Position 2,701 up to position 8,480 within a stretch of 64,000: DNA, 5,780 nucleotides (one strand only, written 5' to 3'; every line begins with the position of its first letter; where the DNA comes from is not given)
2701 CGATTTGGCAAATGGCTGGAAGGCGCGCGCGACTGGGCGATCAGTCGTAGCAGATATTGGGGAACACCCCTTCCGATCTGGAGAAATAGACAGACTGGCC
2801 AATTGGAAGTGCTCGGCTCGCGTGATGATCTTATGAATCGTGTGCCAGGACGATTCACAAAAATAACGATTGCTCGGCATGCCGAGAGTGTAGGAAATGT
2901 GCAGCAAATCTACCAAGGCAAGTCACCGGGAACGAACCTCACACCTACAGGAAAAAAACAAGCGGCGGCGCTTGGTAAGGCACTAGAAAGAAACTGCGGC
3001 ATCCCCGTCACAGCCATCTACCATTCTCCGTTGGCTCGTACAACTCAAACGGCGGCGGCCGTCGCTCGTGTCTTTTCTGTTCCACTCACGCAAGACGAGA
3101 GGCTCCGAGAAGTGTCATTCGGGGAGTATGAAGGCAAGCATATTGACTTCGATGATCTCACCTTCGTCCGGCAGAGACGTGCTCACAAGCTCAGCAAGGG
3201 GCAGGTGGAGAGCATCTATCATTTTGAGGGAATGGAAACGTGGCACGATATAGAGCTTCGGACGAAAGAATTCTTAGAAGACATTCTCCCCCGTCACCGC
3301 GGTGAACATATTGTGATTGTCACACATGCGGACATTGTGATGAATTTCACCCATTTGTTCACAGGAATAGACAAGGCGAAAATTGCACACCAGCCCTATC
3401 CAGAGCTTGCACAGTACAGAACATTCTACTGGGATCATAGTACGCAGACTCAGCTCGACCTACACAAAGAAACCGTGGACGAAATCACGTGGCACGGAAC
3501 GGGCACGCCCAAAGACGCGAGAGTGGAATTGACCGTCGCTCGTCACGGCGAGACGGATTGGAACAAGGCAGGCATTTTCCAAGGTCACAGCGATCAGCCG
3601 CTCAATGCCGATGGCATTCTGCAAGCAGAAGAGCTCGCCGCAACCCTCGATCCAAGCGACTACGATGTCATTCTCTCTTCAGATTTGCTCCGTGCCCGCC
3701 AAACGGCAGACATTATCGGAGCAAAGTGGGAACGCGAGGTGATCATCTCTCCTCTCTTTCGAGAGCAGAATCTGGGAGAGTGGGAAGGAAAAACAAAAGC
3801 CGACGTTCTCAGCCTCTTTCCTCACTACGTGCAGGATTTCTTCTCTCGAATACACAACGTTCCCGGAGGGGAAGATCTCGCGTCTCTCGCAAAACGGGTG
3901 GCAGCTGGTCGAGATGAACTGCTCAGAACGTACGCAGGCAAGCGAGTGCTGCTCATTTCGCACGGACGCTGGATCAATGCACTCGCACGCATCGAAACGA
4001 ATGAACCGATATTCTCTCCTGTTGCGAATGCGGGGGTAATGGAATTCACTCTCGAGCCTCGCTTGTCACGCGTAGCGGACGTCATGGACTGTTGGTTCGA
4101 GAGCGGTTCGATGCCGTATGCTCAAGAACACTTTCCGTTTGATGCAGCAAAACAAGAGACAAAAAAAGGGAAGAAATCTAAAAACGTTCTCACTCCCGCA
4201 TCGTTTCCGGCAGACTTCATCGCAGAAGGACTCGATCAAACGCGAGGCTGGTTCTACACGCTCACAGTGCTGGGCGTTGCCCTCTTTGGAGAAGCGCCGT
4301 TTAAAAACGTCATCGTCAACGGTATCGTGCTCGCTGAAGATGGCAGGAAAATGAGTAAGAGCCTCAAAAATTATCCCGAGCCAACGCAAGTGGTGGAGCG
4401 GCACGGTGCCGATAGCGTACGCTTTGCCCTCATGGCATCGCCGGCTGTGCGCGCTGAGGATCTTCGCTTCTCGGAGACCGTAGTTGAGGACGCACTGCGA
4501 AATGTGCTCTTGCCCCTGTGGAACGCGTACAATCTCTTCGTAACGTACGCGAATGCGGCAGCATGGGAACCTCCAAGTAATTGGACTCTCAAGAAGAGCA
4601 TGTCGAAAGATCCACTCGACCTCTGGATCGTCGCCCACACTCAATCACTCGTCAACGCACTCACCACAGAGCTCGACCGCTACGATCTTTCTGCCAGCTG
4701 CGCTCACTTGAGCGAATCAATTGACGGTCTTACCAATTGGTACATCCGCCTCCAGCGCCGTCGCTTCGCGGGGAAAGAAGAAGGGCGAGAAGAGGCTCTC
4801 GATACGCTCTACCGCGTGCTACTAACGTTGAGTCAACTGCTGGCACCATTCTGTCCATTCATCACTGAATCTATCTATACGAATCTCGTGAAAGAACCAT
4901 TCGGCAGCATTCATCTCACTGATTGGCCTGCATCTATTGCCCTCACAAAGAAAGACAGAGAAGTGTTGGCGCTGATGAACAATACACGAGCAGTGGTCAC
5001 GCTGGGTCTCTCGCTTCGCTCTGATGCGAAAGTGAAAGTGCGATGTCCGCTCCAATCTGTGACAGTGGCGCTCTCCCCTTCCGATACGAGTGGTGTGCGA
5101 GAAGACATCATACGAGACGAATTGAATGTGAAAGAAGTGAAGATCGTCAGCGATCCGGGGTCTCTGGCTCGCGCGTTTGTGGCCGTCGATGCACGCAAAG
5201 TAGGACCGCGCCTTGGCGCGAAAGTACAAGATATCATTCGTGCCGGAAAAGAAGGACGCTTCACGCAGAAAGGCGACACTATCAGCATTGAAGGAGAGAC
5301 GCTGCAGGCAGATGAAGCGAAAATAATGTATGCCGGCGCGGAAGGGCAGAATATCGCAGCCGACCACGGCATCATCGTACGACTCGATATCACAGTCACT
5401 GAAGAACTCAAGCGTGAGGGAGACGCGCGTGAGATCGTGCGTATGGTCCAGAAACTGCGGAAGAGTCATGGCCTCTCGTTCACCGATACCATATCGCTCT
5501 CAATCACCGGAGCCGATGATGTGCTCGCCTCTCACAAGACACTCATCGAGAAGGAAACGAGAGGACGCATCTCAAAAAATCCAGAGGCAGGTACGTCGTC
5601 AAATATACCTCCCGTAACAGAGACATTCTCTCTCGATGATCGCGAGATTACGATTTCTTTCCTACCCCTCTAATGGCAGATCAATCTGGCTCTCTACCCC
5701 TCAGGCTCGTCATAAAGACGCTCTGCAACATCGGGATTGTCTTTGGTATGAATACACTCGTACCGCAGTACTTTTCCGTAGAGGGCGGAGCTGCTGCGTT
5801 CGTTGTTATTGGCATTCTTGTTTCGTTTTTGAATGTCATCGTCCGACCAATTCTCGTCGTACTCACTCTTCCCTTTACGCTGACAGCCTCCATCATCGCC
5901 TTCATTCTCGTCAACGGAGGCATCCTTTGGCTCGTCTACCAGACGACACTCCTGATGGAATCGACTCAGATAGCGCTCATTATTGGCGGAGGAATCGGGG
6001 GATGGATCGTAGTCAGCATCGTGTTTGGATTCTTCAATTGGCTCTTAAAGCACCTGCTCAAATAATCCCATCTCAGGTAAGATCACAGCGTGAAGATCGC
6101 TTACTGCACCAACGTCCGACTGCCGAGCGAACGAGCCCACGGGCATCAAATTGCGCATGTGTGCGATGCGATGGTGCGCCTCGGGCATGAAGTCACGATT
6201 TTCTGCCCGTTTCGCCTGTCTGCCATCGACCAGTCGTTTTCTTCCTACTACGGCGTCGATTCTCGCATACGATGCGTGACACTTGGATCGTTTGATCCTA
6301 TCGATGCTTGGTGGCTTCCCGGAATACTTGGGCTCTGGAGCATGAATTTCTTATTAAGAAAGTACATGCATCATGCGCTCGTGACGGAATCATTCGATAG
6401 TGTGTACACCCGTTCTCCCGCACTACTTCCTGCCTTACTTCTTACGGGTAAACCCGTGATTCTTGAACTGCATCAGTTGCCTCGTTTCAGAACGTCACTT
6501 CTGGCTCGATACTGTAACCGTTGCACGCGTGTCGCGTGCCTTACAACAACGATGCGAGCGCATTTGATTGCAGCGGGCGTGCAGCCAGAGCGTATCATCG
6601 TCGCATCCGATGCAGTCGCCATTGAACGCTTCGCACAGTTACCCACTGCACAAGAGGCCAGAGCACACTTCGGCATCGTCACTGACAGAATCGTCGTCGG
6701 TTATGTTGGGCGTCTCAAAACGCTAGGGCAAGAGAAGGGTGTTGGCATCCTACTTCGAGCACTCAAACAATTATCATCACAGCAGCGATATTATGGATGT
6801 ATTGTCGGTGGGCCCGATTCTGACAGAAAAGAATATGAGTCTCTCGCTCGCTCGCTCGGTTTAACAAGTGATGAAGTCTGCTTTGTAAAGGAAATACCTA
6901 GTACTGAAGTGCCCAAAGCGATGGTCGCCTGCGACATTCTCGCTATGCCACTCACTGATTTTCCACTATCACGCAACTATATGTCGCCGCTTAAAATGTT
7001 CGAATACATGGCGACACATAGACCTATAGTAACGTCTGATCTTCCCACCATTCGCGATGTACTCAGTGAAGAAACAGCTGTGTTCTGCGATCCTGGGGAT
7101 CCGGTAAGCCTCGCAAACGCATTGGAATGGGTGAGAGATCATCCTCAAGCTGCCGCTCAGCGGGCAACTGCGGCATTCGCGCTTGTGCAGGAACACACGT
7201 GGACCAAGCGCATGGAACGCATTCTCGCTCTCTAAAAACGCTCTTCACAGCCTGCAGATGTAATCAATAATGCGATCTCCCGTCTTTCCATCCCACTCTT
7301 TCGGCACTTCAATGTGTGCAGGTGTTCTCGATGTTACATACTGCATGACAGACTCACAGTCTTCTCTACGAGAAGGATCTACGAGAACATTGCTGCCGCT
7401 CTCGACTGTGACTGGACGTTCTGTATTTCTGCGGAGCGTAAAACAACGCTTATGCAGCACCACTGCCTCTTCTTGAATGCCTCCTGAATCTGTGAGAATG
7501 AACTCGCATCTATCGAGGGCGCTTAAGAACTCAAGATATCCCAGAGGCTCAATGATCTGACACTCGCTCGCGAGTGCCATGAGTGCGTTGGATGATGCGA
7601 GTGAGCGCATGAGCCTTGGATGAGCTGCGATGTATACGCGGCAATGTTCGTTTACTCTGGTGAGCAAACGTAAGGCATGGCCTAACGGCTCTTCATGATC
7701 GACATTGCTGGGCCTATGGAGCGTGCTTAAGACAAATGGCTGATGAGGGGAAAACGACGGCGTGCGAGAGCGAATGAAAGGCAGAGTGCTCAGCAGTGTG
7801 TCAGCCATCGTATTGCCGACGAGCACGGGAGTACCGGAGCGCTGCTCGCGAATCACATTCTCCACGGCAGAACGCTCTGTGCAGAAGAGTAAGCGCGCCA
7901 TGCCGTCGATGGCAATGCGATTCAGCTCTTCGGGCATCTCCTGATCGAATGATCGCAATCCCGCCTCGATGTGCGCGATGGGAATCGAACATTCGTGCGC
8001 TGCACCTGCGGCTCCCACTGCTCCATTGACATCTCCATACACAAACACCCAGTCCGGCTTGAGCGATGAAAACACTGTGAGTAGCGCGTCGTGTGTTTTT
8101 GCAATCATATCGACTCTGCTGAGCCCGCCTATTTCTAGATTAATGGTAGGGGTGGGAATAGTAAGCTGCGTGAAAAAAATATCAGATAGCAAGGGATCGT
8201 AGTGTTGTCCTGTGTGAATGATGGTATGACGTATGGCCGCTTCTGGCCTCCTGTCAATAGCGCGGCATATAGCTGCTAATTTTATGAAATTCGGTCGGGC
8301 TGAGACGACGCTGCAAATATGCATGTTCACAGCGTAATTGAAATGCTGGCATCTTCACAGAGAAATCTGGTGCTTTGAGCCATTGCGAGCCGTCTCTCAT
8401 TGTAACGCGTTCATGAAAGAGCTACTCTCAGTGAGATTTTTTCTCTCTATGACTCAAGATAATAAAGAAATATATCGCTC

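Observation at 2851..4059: An essential IleRS carries two apparently catalytically complete histidine-phosphatase modules inside its catalytic core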

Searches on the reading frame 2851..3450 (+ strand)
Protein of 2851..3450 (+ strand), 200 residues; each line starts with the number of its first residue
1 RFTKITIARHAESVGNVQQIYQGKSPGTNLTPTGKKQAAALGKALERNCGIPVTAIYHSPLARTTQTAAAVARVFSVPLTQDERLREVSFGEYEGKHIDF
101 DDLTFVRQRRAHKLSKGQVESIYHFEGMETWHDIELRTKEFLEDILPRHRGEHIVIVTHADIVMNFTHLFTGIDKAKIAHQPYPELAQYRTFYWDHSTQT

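Call 4: search_protein_families(library=ncbifam, proteins=[window:2851-3450:+], max_evalue=0.01)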
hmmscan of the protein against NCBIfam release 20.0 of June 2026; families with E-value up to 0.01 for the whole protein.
window:2851-3450:+ (200 aa): 18 families
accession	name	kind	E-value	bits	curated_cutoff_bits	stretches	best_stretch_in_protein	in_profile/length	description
NF038349.1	dPGM_arch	equivalog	5.1e-24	85.2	225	1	7-164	3-142/194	2,3-diphosphoglycerate-dependent phosphoglycerate mutase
NF045917.1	PhserinePhPspA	equivalog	6.2e-24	84.8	350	1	4-162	3-153/211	phosphoserine phosphatase PspA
TIGR03162.1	ribazole_cobC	equivalog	5e-23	81.4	162.9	1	5-178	1-163/176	alpha-ribazole phosphatase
NF005567.0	PRK07238.1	equivalog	5.9e-22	78.5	326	1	3-160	178-327/378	bifunctional RNase H/acid phosphatase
TIGR03848.1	MSMEG_4193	subfamily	1.2e-20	73.8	203.85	1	7-165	4-158/204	MSMEG_4193 family putative phosphomutase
NF009994.0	PRK13463.1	equivalog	6.1e-17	62.1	277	1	3-185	3-177/203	phosphoserine phosphatase 1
NF002901.0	PRK03482.1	equivalog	7.5e-15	55.1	261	1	5-160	4-151/215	2,3-diphosphoglycerate-dependent phosphoglycerate mutase GpmB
NF011580.0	PRK15004.1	equivalog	1.7e-13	51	250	1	5-163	3-153/203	adenosylcobalamin/alpha-ribazole phosphatase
NF052369.1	PmrG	equivalog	1.1e-07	31.4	170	1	6-71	24-86/168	lipopolysaccharide core heptose(II)-phosphate phosphatase PmrG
NF002339.0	PRK01295.1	equivalog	2.9e-06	26.9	316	1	6-169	6-168/206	2,3-bisphosphoglycerate-dependent phosphoglycerate mutase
TIGR00249.1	sixA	equivalog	4.8e-06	26.5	74.5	1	27-76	20-68/154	phosphohistidine phosphatase SixA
NF010718.0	PRK14120.1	equivalog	1.4e-05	24.5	366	1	4-119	6-127/249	phosphoglyceromutase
NF010713.0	PRK14115.1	equivalog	2.1e-05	23.9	305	1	3-95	2-95/248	2,3-diphosphoglycerate-dependent phosphoglycerate mutase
NF010715.0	PRK14117.1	equivalog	3e-05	23.6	421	1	3-97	2-97/230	phosphoglycerate mutase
TIGR01258.1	pgm_1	subfamily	0.00016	21.2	81.7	1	4-97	2-96/245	2,3-bisphosphoglycerate-dependent phosphoglycerate mutase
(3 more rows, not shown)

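Call 11: search_solved_structures(query=window:2851-3450:+, max_evalue=0.00001, show_alignments=2)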
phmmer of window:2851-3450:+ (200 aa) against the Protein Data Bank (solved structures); distinct sequences matched with E-value up to 0.00001: 7.
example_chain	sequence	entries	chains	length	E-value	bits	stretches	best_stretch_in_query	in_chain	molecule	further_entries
1ebb_A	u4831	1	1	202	8.3e-18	68.1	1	3-170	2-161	PHOSPHATASE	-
1h2e_A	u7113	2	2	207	8.9e-18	68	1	3-170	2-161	PHOSPHATASE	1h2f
9mmh_A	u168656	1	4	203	5.9e-15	58.8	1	4-180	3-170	Phosphoglycerate mutase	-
4ij5_A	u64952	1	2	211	1.2e-13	54.5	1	3-177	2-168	Phosphoserine phosphatase 1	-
4ij6_A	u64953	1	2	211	3e-12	50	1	3-177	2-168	Phosphoserine phosphatase 1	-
3dcy_A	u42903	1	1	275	4.6e-07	33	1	5-99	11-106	REGULATOR PROTEIN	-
3e9c_A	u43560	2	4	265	1.1e-06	31.8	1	5-153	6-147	Zgc:56074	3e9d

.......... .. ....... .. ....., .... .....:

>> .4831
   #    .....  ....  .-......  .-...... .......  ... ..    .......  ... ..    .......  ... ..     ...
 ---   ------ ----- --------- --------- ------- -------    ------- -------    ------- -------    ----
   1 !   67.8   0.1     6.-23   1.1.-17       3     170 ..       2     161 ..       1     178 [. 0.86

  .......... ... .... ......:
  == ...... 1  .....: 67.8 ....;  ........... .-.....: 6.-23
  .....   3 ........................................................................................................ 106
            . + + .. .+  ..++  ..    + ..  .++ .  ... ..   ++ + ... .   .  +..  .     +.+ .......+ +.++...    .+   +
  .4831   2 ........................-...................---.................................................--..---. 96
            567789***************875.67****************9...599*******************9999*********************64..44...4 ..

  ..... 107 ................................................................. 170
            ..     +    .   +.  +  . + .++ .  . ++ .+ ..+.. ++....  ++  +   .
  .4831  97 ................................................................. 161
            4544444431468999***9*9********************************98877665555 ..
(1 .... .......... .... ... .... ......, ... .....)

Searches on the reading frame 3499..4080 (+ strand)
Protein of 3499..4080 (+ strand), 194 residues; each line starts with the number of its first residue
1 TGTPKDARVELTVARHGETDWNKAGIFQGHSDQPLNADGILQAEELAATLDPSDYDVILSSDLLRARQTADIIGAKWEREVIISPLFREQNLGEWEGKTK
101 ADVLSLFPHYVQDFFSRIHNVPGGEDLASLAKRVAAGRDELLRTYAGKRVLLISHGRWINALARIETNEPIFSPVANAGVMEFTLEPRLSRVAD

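Call 4: search_protein_families(library=ncbifam, proteins=[window:3520-4059:+], max_evalue=0.01)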
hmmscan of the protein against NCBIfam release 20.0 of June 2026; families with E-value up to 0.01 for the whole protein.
window:3520-4059:+ (180 aa): 20 families
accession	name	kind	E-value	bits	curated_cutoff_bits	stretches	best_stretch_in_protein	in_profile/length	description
TIGR03162.1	ribazole_cobC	equivalog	8.9e-30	103.4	162.9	1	5-157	2-153/176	alpha-ribazole phosphatase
NF005567.0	PRK07238.1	equivalog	1e-28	100.7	326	1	4-157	180-335/378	bifunctional RNase H/acid phosphatase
NF011580.0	PRK15004.1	equivalog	3.6e-22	79.4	250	1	4-149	3-150/203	adenosylcobalamin/alpha-ribazole phosphatase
NF009994.0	PRK13463.1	equivalog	3.6e-22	79.1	277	1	4-149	5-152/203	phosphoserine phosphatase 1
NF002901.0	PRK03482.1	equivalog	5e-22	78.6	261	1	6-155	6-157/215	2,3-diphosphoglycerate-dependent phosphoglycerate mutase GpmB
NF045917.1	PhserinePhPspA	equivalog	1.1e-20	74.3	350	1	2-154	2-156/211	phosphoserine phosphatase PspA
NF038349.1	dPGM_arch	equivalog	1.6e-16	60.8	225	1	7-155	4-144/194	2,3-diphosphoglycerate-dependent phosphoglycerate mutase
NF009993.0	PRK13462.1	equivalog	1.5e-15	57.4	226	1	4-155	8-154/203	acid phosphatase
TIGR03848.1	MSMEG_4193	subfamily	5.1e-13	48.9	203.85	1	6-154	4-158/204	MSMEG_4193 family putative phosphomutase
NF002339.0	PRK01295.1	equivalog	7.9e-12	45.1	316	1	4-156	5-166/206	2,3-bisphosphoglycerate-dependent phosphoglycerate mutase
TIGR01258.1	pgm_1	subfamily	2.6e-11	43.4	81.7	1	4-100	3-104/245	2,3-bisphosphoglycerate-dependent phosphoglycerate mutase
NF002217.0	PRK01112.1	equivalog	1.3e-10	41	320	1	3-73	3-73/228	2,3-bisphosphoglycerate-dependent phosphoglycerate mutase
NF010713.0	PRK14115.1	equivalog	1.3e-08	34.4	305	1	3-75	3-77/248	2,3-diphosphoglycerate-dependent phosphoglycerate mutase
NF010718.0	PRK14120.1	equivalog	2.1e-08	33.8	366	1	3-102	6-110/249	phosphoglyceromutase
NF010716.0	PRK14118.1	equivalog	4.1e-08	32.8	409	1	3-68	2-69/227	2,3-diphosphoglycerate-dependent phosphoglycerate mutase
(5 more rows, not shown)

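Call 12: search_solved_structures(query=window:3499-4080:+, max_evalue=0.00001, show_alignments=2)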
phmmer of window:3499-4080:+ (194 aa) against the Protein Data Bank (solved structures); distinct sequences matched with E-value up to 0.00001: 47.
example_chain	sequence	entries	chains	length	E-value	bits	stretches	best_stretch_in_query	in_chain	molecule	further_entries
6nru_A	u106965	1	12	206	1.3e-15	61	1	10-161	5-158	CobC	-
5zkk_A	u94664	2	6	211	1.7e-15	60.7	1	10-172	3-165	Phosphoglycerate mutase family protein, putative | Phosphoglycerate mutase family protein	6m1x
4ij5_A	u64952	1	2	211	3.1e-15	59.8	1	9-157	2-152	Phosphoserine phosphatase 1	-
1ebb_A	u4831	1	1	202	1e-14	58.2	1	11-165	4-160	PHOSPHATASE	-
1h2e_A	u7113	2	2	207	1.1e-14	58.1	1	11-165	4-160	PHOSPHATASE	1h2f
5zr2_A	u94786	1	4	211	4.1e-14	56.2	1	10-172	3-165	Phosphoglycerate mutase family protein, putative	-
6e4b_A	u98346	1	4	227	4.2e-14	56.1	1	10-160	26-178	Adenosylcobalamin/alpha-ribazole phosphatase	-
4ij6_A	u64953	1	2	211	7.6e-14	55.3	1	9-157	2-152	Phosphoserine phosphatase 1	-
2p6m_A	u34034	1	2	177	1.3e-13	54.5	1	10-171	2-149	Alpha-ribazole-5'-phosphate phosphatase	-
2eoa_A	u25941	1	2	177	1.6e-13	54.2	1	10-171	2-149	Alpha-ribazole-5'-phosphate phosphatase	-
2p6o_A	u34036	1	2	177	1.8e-13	54.1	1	10-171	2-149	Alpha-ribazole-5'-phosphate phosphatase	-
2p78_A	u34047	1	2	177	1.8e-13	54.1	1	10-171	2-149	Alpha-ribazole-5'-phosphate phosphatase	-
2p9z_A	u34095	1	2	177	2e-13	53.9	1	10-171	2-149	Alpha-ribazole-5'-phosphate phosphatase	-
2p79_A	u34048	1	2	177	2.3e-13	53.7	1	10-171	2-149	Alpha-ribazole-5'-phosphate phosphatase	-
2enu_A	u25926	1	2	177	2.3e-13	53.7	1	10-171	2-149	Alpha-ribazole-5'-phosphate phosphatase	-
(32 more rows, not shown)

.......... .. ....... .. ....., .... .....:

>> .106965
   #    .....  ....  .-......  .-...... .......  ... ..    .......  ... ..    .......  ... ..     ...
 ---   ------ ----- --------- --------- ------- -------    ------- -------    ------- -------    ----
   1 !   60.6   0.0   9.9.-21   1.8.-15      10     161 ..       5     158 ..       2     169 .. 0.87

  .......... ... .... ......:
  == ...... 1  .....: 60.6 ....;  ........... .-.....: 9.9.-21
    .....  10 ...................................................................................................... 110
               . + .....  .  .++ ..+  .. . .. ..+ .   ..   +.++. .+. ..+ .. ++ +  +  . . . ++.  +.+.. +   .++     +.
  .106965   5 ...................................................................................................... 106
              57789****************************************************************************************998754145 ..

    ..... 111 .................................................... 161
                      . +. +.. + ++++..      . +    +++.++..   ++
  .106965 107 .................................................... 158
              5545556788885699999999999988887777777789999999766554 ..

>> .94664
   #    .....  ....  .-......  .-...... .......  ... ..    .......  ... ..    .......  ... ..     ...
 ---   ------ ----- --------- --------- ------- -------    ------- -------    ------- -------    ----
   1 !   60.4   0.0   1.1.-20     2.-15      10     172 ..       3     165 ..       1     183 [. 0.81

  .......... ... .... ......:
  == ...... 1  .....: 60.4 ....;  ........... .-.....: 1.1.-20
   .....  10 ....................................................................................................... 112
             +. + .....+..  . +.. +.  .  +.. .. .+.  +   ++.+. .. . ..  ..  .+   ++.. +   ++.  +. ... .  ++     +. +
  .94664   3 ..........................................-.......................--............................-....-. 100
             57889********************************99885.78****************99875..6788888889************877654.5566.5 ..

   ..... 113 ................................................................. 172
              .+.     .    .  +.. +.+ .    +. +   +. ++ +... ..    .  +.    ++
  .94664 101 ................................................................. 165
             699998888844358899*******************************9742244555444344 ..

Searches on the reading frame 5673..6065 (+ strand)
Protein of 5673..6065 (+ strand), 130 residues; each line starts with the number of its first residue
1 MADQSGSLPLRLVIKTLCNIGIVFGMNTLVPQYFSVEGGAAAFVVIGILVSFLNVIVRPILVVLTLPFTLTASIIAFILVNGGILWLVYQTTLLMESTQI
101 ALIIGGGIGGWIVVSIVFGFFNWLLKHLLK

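Call 61: search_protein_families(library=pfam, proteins=[window:5673-6065:+], max_evalue=0.0001)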
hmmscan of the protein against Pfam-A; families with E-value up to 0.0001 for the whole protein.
window:5673-6065:+ (130 aa): 1 family
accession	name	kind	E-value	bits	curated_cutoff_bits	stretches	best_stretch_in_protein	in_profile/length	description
PF04020.18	Phage_holin_4_2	-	2.8e-08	34.7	28.8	1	11-124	2-105/105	Mycobacterial 4 TMS phage holin, superfamily IV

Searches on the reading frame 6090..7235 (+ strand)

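Call 61: search_protein_families(library=pfam, proteins=[window:6090-7235:+], max_evalue=0.0001)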
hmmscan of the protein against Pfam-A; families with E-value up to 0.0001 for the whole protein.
window:6090-7235:+ (381 aa): 5 families
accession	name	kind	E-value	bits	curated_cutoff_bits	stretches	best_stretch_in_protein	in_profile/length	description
PF13692.12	Glyco_trans_1_4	-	2.5e-21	76.9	27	1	201-347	2-138/142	Glycosyl transferases group 1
PF00534.26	Glycos_transf_1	-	2.6e-17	63.4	26.4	1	188-357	3-164/172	Glycosyl transferases group 1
PF13439.12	Glyco_transf_4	-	4.6e-13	50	28.5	1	21-179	8-169/170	Glycosyltransferase Family 4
PF13524.12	Glyco_trans_1_2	-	5.2e-10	39.9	25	1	225-380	6-144/144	Glycosyl transferase-like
PF13579.12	Glyco_trans_4_4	-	4.3e-09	37.3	29.7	1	19-171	5-154/158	Glycosyl transferase 4-like domain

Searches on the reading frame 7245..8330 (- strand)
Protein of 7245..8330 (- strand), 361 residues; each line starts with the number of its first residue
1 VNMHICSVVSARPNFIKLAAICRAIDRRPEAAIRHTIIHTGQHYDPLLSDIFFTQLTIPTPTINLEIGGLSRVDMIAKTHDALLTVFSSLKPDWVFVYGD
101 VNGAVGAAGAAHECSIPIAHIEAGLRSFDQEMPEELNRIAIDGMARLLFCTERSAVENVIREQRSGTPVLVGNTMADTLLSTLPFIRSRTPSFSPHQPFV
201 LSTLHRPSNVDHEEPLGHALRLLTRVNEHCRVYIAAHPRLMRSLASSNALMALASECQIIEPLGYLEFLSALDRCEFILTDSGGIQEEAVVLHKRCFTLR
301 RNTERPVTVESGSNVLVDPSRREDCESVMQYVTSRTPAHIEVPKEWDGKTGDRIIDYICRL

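Call 61: search_protein_families(library=pfam, proteins=[window:7245-8330:-], max_evalue=0.0001)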
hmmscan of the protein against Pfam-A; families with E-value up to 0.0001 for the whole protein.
window:7245-8330:- (361 aa): 1 family
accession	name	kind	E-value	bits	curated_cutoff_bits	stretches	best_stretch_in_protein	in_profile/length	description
PF02350.25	Epimerase_2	-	8.9e-83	278.4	30.6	1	31-358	7-346/347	UDP-N-acetylglucosamine 2-epimerase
